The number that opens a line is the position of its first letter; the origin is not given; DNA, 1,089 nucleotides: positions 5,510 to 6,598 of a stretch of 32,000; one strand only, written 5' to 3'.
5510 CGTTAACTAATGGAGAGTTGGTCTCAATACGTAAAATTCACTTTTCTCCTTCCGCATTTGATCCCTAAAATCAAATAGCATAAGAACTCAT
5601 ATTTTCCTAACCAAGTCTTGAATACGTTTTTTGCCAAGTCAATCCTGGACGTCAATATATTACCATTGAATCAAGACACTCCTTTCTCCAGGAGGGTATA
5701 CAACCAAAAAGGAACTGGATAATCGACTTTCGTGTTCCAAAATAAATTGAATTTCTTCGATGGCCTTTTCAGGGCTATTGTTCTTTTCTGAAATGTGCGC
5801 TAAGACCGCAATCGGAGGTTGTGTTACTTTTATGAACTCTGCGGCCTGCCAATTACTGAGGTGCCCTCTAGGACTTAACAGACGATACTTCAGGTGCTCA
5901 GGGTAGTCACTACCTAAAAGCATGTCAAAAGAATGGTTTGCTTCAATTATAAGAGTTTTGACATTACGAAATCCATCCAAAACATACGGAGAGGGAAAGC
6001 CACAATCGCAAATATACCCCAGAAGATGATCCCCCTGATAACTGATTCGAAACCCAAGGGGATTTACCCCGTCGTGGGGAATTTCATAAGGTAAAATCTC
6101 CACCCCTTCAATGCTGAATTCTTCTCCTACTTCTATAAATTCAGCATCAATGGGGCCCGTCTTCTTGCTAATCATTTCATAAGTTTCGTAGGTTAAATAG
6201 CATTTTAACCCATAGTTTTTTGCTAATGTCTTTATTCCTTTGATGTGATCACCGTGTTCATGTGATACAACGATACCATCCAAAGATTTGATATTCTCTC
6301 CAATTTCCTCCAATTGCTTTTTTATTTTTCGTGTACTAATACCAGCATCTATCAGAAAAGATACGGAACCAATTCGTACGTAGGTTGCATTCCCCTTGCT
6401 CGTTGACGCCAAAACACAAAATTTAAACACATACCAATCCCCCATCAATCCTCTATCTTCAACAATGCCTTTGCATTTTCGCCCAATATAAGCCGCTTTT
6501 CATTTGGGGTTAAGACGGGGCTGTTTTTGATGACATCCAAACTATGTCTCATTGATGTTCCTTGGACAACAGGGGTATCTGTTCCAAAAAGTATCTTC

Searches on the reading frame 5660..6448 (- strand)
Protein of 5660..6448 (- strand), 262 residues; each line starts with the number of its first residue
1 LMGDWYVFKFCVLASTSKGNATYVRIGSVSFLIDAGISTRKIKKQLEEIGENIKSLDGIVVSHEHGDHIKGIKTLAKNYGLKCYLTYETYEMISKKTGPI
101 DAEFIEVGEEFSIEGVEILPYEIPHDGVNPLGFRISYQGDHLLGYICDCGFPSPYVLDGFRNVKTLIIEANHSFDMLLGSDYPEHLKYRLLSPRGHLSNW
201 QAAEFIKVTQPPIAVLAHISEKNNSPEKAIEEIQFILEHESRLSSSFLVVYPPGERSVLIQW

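Call 70: search_protein_families(library=pfam, proteins=[window:5660-6448:-], max_evalue=0.01)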
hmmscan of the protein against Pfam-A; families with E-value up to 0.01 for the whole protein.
window:5660-6448:- (262 aa): 4 families
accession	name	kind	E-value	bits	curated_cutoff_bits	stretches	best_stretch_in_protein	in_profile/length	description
PF12706.13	Lactamase_B_2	-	5.1e-21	75.6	27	1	31-219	3-200/200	Beta-lactamase superfamily domain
PF00753.33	Lactamase_B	-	4.5e-14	53.3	22.7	1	19-143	6-145/196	Metallo-beta-lactamase superfamily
PF23023.1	Anti-Pycsar_Apyc1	-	6e-07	29.6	50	1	18-90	19-88/250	Anti-Pycsar protein Apyc1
PF16661.11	Lactamase_B_6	-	0.00026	20.8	27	1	24-90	2-70/193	Metallo-beta-lactamase superfamily domain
